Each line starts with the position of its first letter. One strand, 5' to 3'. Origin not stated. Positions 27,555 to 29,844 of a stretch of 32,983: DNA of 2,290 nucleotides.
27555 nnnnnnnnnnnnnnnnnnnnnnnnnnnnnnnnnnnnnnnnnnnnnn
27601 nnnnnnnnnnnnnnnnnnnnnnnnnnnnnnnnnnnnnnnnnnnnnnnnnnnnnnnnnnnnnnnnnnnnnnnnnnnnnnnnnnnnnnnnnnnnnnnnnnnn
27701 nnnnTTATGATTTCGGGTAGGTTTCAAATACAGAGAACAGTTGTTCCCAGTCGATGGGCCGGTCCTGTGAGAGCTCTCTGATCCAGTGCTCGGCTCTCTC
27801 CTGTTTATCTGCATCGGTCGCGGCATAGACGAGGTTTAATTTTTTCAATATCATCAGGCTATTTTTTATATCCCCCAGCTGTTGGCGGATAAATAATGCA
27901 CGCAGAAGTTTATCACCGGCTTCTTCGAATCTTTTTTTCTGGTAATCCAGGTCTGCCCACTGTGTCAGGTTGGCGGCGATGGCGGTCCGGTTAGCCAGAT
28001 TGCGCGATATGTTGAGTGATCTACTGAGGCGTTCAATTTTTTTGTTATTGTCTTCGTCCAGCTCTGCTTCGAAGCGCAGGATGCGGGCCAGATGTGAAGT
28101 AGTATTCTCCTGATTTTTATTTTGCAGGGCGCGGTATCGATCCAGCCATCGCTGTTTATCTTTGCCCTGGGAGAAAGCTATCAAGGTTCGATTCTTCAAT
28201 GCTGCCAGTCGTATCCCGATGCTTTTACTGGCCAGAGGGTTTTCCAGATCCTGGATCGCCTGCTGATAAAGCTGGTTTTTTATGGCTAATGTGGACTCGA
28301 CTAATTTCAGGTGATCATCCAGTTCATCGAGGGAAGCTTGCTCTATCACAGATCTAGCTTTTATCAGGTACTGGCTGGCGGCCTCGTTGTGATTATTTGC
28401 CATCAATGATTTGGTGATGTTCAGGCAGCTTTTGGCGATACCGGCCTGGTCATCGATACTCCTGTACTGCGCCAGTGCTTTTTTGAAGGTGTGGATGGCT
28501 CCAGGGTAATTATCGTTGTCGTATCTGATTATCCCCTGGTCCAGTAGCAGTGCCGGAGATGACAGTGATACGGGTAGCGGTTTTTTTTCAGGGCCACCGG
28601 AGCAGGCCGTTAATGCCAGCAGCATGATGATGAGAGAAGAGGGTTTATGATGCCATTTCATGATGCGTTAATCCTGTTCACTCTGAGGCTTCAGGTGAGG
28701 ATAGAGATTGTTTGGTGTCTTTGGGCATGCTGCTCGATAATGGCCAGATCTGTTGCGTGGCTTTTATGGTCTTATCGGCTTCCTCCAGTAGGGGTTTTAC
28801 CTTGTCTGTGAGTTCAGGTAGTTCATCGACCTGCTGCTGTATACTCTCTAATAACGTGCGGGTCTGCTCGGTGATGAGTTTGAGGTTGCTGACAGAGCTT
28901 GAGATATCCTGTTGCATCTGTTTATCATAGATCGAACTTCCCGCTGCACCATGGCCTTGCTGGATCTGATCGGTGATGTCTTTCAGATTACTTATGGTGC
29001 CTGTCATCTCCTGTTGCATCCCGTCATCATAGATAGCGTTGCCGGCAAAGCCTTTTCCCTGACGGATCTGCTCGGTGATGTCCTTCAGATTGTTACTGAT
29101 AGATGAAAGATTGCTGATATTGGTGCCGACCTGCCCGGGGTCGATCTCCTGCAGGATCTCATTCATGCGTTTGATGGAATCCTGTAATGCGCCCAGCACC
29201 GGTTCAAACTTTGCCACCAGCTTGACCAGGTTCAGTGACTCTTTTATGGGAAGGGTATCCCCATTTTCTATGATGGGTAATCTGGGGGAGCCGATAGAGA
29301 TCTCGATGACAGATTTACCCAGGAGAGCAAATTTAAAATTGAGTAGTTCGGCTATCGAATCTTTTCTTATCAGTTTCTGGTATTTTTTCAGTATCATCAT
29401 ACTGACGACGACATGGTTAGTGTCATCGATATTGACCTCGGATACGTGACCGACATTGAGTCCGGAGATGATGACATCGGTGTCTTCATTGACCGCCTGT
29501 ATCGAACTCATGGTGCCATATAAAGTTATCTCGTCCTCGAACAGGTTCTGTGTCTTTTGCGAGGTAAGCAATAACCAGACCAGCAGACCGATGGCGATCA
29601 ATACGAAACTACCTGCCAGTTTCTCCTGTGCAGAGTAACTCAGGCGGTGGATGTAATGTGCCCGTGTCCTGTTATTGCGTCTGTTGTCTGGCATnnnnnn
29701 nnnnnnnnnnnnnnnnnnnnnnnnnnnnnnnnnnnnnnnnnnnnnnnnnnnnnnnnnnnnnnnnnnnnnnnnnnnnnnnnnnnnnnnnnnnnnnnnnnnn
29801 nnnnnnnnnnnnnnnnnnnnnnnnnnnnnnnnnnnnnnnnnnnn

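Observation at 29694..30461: Mla/MCE-type ABC operon whose only ATPase subunit has lost nearly every catalytic motif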

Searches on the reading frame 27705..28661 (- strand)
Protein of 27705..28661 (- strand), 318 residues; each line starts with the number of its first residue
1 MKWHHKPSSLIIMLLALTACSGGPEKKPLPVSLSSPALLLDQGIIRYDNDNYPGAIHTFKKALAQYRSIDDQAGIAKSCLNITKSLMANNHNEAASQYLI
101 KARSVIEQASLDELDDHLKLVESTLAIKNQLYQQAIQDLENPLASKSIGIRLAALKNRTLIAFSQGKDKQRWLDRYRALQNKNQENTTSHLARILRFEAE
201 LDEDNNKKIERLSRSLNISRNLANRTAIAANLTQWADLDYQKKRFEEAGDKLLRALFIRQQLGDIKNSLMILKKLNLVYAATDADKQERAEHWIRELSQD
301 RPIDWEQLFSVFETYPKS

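Call 3: search_protein_families(library=pfam, proteins=[window:27705-28661:-], max_evalue=0.01)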
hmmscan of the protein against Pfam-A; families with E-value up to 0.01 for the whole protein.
window:27705-28661:- (318 aa): 3 families
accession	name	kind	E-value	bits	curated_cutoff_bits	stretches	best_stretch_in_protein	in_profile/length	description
PF13424.12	TPR_12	-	0.0003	21.3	30.1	0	38-98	5-68/77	Tetratricopeptide repeat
PF08631.16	SPO22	-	0.00073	19.5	27.5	1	49-116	5-75/274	Meiosis protein SPO22/ZIP4 like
PF07719.23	TPR_2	-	0.001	19.5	27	0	38-66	3-31/34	Tetratricopeptide repeat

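Call 4: search_protein_families(library=ncbifam, proteins=[window:27705-28661:-], max_evalue=0.01)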
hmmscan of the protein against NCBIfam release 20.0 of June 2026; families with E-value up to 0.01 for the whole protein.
window:27705-28661:- (318 aa): 4 families
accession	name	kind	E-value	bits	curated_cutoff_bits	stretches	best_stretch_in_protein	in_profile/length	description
NF041717.1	HaaA_phane_TPR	equivalog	3.3e-08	32.1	1125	1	168-299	734-861/882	cyclophane-containing RiPP biosynthesis TPR protein HaaT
NF053520.1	HK_Porph_FimS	equivalog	0.0001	20.7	600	1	205-283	180-258/618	sensor histidine kinase FimS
TIGR03302.1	OM_YfiO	subfamily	0.00038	20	81.4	1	8-67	5-64/239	outer membrane protein assembly factor BamD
TIGR02795.1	tol_pal_ybgF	equivalog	0.0017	18.9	90.1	0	228-290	55-117/119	tol-pal system protein YbgF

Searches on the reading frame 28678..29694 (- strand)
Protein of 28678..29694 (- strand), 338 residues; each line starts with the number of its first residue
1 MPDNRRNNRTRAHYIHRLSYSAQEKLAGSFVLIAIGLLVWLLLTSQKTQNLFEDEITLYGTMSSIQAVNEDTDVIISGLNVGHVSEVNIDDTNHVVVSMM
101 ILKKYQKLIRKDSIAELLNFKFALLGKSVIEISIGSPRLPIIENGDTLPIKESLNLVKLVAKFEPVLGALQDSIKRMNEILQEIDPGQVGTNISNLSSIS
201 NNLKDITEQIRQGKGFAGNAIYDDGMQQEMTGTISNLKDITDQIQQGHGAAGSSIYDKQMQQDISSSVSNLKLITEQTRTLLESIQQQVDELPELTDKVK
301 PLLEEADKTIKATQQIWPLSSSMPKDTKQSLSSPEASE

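Call 3: search_protein_families(library=pfam, proteins=[window:28678-29694:-], max_evalue=0.01)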
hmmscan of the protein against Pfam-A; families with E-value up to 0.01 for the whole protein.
window:28678-29694:- (338 aa): 4 families
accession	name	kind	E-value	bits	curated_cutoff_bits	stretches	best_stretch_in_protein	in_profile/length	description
PF02470.25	MlaD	-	3.5e-10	40.4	25.1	1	56-133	3-79/81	MlaD protein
PF22485.1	DUF6987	-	0.0011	19.3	26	0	258-314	15-74/200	Domain of unknown function (DUF6987)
PF06103.16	DUF948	-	0.0031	18.1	37.2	0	259-302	37-80/89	Bacterial protein of unknown function (DUF948)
PF12443.13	AKNA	-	0.0037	18.3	28.1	0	235-258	56-80/99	AT-hook-containing transcription factor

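Call 4: search_protein_families(library=ncbifam, proteins=[window:28678-29694:-], max_evalue=0.01)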
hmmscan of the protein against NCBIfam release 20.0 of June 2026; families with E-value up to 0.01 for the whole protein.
window:28678-29694:- (338 aa): 3 families
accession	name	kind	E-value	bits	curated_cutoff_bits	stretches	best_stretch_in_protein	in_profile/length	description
TIGR04430.1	OM_asym_MlaD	equivalog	7.6e-17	61.5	135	1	22-163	4-143/146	outer membrane lipid asymmetry maintenance protein MlaD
TIGR00996.1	Mtu_fam_mce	paralog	1.3e-11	44.2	140.5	1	29-307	7-254/291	MCE family protein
NF047463.1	CllEntPrLepto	equivalog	0.0001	21.9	400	1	230-288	178-236/250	mammalian cell entry protein Mce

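Call 55: search_protein_families(library=pfam, proteins=[window:28678-29694:-], max_evalue=1)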
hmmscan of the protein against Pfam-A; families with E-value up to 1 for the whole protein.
window:28678-29694:- (338 aa): 15 families
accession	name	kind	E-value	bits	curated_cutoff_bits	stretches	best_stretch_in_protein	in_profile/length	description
PF02470.25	MlaD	-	3.5e-10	40.4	25.1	1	56-133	3-79/81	MlaD protein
PF22485.1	DUF6987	-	0.0011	19.3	26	1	258-314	15-74/200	Domain of unknown function (DUF6987)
PF06103.16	DUF948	-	0.0031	18.1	37.2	1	259-302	37-80/89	Bacterial protein of unknown function (DUF948)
PF12443.13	AKNA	-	0.0037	18.3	28.1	0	235-258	56-80/99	AT-hook-containing transcription factor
PF04108.17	ATG17_like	-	0.019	14.9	43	1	168-317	119-252/355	Autophagy protein ATG17-like domain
PF06009.19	Laminin_II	-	0.072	13.5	33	0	260-286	83-110/138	Laminin Domain II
PF08824.15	Serine_rich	-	0.098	13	26.9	0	259-304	12-57/157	Serine rich protein interaction domain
PF09403.15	FadA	-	0.1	13.5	28.5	0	224-266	28-70/99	Adhesion protein FadA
PF04399.18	Glutaredoxin2_C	-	0.1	12.8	32.8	0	160-189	46-75/130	Glutaredoxin 2, C terminal domain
PF07160.18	SKA1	-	0.17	12.1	29.6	0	255-332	26-100/243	Spindle and kinetochore-associated protein 1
PF24236.1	Tea_helical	-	0.2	12.2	27.1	0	233-248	7-22/64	Telomere ends associated alpha-helical domain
PF12732.12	YtxH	-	0.32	11.9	37.5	0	258-292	24-66/71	YtxH-like protein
PF09177.16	STX6_10_61_N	-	0.45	11.5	29.4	0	259-310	5-57/99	Syntaxin 6/10/61, N-terminal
PF02520.22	ANIS5_cation-bd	-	0.48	11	29.3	0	148-213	15-79/109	SXP/RAL-2 family protein Ani s 5-like, metal-binding domain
PF05008.21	V-SNARE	-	0.69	10.8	25.9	0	259-311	14-67/92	Vesicle transport v-SNARE protein N-terminus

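Call 59: find_homologous_proteins(query=window:28678-29694:-, max_evalue=1e-10)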
Query window:28678-29694:- (338 aa): 256 proteins with E <= 1e-10 among 6119 candidates; the best 120 are listed.
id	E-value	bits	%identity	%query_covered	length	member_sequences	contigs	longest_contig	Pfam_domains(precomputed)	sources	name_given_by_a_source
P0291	2.5e-210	715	100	100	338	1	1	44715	PF02470.26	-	-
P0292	1.8e-167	575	80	100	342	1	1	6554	PF02470.26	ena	-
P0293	1.8e-166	571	79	100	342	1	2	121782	PF02470.26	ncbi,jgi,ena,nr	ncbi:MAG: hypothetical protein COA54_07860 [Thiotrichaceae bacterium]|nr:MAG: hypothetical protein C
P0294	1.9e-165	568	79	100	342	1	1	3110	PF02470.26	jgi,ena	-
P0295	1.1e-164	565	78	100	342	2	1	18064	PF02470.26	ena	-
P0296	1.7e-160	552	76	100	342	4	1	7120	PF02470.26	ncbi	-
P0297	6.7e-156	537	75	100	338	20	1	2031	PF28544.1,PF02470.26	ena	-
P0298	3.0e-155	535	73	100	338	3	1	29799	PF02470.26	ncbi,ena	-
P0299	3.0e-155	534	73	100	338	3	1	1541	PF02470.26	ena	-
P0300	2.5e-154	531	73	100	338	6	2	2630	PF02470.26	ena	-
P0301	6.2e-153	527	72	100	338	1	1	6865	PF02470.26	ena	-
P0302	2.2e-152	525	72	100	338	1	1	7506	PF02470.26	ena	-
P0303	2.6e-151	522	71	100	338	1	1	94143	PF02470.26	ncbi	-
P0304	9.1e-140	484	72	100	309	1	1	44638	PF02470.26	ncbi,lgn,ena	-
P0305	4.0e-138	478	70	100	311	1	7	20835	PF02470.26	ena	-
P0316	2.1e-135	469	69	100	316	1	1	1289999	PF02470.26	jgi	-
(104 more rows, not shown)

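Call 62: find_encoding_contigs(protein=P0316, flank=10000, max_places=1)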
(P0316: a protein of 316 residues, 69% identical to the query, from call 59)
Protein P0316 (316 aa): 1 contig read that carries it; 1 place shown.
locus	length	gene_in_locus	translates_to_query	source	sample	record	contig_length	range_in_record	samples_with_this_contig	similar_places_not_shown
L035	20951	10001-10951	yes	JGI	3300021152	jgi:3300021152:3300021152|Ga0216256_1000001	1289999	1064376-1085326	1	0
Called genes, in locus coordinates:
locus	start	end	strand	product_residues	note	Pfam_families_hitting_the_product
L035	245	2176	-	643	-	PF13429:TPR_15 (weak), PF12895:ANAPC3 (faint), PF13174:TPR_6 (faint), PF23914:TPR_CcmH_CycH (weak), PF14559:TPR_19, PF24575:TPR_Slam (weak), PF13432:TPR_16 (weak), PF14559:TPR_19 (weak), +12 more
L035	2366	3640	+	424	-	PF05201:GlutR_N, PF01488:Shikimate_DH, PF00745:GlutR_dimer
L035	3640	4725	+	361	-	PF03462:PCRF, PF00472:RF-1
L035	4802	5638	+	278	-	PF17827:PrmC_N, PF02384:N6_Mtase (weak), PF05175:MTS, PF05971:Methyltransf_10 (weak), PF06325:PrmA (weak), PF13847:Methyltransf_31, PF08242:Methyltransf_12, PF13649:Methyltransf_25, +7 more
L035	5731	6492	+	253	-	PF00899:ThiF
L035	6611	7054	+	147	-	PF14464:Prok-JAB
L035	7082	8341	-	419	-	-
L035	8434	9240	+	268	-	PF02405:MlaE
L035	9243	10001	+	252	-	PF00005:ABC_tran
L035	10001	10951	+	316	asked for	PF02470:MlaD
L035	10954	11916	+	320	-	PF13424:TPR_12 (faint)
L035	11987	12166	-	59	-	-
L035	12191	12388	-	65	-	-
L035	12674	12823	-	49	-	-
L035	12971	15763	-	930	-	PF00989:PAS, PF13188:PAS_8 (weak), PF08447:PAS_3, PF08448:PAS_4 (faint), PF13426:PAS_9, PF00990:GGDEF, PF00563:EAL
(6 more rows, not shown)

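Call 70: predict_structure(alignment_id=A5)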
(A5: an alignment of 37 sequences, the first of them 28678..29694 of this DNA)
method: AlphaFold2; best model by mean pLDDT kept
length: 338 residues; sequences in the alignment: 37
mean_pLDDT: 36.6   pTM: 0.25
mean pLDDT of the five models: 36.6, 36.1, 35.9, 35.4, 32.9
residues with pLDDT >= 90: 0; 70-90: 0; 50-70: 23; < 50: 315
segments of 3 or more residues with pLDDT < 50: 1-69, 75-79, 93-96, 102-282, 284-338
pLDDT, mean of each block of 10 residues (from residue 1): 34 28 27 34 30 39 42 47 55 52 41 36 31 29 27 28 36 39 34 40 44 35 30 27 30 35 41 46 46 41 45 34 30 30
secondary structure, 60 per line:
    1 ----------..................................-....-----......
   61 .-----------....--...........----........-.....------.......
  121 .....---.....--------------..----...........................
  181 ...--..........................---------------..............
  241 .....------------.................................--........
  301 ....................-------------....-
elements in order: H11-44 H46-49 E55-61 E73-76 E79-89 E94-101 H103-107 H114-125 E129-133 H154-183 H186-211 H227-245 H258-290 H293-320 H334-337
